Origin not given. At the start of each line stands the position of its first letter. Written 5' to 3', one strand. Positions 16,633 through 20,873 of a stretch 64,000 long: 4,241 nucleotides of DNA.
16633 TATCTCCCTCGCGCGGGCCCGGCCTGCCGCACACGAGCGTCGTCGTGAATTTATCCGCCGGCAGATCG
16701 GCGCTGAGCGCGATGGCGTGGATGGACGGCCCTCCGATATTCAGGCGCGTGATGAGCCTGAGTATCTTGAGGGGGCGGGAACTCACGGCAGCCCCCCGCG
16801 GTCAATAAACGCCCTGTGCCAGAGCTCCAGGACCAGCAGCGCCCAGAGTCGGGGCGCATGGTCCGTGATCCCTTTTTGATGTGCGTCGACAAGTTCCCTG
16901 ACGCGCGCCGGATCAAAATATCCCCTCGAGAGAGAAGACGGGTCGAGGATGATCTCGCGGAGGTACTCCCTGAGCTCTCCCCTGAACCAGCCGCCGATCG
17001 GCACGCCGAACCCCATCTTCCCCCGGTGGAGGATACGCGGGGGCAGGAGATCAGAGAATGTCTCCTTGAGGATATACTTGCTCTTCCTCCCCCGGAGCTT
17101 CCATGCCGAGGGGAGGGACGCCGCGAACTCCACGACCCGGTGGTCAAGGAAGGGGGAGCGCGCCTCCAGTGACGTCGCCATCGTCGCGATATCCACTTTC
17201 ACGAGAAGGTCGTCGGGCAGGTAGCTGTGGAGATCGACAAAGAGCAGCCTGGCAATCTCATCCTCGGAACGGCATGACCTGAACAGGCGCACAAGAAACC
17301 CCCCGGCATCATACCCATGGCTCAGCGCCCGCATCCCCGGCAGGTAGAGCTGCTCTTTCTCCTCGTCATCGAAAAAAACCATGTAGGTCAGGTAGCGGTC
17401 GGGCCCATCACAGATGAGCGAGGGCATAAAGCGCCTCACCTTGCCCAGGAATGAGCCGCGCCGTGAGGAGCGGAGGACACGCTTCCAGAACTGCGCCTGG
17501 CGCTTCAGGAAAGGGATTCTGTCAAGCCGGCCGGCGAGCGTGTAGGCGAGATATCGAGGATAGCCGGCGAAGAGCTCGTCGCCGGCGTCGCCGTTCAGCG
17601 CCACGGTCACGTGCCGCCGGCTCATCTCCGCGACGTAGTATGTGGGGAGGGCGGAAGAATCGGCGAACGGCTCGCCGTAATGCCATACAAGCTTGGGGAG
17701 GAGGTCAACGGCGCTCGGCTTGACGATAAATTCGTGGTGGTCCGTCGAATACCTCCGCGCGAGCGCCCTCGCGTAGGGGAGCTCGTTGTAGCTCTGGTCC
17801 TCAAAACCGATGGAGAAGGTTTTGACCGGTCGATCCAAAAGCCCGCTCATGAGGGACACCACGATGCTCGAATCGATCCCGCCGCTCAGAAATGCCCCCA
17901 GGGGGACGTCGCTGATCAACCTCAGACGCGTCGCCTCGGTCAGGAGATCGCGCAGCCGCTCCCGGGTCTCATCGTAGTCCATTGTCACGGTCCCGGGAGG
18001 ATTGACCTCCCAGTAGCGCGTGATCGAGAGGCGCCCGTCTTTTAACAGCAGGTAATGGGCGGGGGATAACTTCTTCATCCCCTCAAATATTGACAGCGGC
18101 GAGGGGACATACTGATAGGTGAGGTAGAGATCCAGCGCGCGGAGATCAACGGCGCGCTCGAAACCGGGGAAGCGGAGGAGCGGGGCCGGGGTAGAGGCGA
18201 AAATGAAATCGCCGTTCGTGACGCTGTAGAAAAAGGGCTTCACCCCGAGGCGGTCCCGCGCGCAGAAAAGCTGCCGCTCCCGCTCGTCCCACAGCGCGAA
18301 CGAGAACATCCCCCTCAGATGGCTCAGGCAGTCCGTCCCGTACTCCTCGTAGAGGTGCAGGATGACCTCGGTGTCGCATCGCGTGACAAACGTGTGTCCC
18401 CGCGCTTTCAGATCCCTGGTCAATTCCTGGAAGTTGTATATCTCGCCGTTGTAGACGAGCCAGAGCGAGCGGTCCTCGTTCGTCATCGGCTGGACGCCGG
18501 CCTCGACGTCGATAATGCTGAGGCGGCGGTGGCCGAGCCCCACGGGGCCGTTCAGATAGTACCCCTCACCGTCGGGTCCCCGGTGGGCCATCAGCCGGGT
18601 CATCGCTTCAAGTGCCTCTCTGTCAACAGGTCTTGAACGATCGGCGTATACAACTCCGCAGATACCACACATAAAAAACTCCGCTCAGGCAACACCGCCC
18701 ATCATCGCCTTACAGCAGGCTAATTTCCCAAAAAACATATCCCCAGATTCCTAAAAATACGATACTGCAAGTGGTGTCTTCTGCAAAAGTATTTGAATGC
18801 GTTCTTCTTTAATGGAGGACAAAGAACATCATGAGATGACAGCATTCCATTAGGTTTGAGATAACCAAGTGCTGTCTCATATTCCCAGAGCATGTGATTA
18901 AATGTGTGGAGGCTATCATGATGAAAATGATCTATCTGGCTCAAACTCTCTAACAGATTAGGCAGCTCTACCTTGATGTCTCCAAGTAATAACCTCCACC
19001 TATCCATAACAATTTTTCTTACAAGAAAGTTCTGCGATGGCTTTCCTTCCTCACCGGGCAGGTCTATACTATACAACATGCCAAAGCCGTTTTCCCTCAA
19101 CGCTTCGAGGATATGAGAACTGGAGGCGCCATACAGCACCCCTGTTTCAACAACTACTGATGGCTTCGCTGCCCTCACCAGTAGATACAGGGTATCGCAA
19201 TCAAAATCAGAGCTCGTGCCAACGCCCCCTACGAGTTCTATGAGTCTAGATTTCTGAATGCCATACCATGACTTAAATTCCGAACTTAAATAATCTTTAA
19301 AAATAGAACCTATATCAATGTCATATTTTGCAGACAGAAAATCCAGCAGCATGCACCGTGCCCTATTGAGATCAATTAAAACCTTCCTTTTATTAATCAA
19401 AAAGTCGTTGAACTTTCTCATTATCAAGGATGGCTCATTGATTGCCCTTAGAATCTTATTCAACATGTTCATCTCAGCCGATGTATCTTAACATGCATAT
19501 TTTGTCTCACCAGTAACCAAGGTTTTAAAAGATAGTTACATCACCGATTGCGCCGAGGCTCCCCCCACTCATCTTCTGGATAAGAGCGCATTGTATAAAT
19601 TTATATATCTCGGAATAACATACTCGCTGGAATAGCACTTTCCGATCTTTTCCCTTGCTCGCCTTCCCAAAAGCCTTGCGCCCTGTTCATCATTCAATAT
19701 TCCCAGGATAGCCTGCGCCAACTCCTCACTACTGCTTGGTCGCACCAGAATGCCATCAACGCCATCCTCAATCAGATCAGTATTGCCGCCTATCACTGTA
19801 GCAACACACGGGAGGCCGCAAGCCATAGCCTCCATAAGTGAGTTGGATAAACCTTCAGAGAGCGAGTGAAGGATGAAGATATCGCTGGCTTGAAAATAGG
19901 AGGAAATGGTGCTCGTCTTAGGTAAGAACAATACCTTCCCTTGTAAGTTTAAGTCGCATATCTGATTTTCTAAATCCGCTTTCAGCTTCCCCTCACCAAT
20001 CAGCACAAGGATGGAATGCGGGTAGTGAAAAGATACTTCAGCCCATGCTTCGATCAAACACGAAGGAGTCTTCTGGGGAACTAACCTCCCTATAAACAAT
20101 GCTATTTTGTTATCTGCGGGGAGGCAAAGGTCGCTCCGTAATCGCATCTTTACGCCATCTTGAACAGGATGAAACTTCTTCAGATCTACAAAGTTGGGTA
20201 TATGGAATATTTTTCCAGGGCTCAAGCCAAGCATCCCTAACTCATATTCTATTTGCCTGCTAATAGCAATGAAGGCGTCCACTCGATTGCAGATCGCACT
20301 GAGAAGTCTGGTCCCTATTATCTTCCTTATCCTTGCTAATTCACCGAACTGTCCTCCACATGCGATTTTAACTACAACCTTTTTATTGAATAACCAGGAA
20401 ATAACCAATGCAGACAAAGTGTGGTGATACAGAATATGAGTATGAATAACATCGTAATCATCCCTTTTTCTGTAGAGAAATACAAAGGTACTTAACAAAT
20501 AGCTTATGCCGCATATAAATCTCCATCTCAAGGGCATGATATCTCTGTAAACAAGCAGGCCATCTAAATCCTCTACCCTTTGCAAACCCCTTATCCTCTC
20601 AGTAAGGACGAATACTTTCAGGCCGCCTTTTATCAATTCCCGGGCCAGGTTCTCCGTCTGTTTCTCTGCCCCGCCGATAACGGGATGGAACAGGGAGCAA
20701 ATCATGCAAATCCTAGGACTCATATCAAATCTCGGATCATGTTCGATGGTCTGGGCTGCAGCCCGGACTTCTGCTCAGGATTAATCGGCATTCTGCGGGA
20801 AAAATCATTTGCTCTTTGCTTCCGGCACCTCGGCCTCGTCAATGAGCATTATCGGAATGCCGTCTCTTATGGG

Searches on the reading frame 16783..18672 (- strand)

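Call 9: search_protein_families(library=pfam, proteins=[window:16783-18672:-], max_evalue=0.001)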
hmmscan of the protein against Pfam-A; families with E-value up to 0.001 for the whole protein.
window:16783-18672:- (629 aa): 3 families
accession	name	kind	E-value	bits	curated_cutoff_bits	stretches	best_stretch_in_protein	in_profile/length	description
PF00733.27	Asn_synthase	-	5.7e-108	362.2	21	1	240-620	2-354/354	Asparagine synthase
PF13537.11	GATase_7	-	7.8e-48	162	25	1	48-166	1-122/123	Glutamine amidotransferase domain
PF13522.11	GATase_6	-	3.3e-45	153.7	27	1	33-160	1-129/130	Glutamine amidotransferase domain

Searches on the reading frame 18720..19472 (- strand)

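Call 9: search_protein_families(library=pfam, proteins=[window:18720-19472:-], max_evalue=0.001)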
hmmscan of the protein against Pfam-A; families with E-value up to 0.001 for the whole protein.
window:18720-19472:- (250 aa): 1 family
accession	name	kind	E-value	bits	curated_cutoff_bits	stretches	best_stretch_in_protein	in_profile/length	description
PF13578.12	Methyltransf_24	-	3.7e-18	66.8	26.3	1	108-216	1-105/105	Methyltransferase domain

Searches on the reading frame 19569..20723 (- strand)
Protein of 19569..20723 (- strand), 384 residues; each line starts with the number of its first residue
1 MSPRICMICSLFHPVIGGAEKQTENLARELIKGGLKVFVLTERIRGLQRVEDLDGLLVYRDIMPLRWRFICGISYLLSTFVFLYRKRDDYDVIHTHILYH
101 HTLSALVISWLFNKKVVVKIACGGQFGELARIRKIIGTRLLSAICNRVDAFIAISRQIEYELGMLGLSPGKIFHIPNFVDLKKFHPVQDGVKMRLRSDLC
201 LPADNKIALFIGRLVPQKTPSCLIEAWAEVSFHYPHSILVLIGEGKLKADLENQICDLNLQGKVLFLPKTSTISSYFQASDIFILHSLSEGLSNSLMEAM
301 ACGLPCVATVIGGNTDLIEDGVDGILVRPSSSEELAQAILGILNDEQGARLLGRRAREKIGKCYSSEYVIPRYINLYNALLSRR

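Call 9: search_protein_families(library=pfam, proteins=[window:19569-20723:-], max_evalue=0.001)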
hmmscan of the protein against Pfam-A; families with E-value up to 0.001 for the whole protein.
window:19569-20723:- (384 aa): 5 families
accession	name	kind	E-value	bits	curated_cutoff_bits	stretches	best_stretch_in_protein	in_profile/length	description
PF00534.26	Glycos_transf_1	-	3.9e-37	127.9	26.4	1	199-358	9-171/172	Glycosyl transferases group 1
PF13692.12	Glyco_trans_1_4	-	3.6e-34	118.5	27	1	206-345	2-142/142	Glycosyl transferases group 1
PF13439.12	Glyco_transf_4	-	2e-19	70.7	28.5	1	16-182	1-169/170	Glycosyltransferase Family 4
PF13579.12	Glyco_trans_4_4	-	7.1e-13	49.6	29.7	1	17-177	1-157/158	Glycosyl transferase 4-like domain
PF13524.12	Glyco_trans_1_2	-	1.2e-05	25.7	25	1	273-368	40-137/144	Glycosyl transferase-like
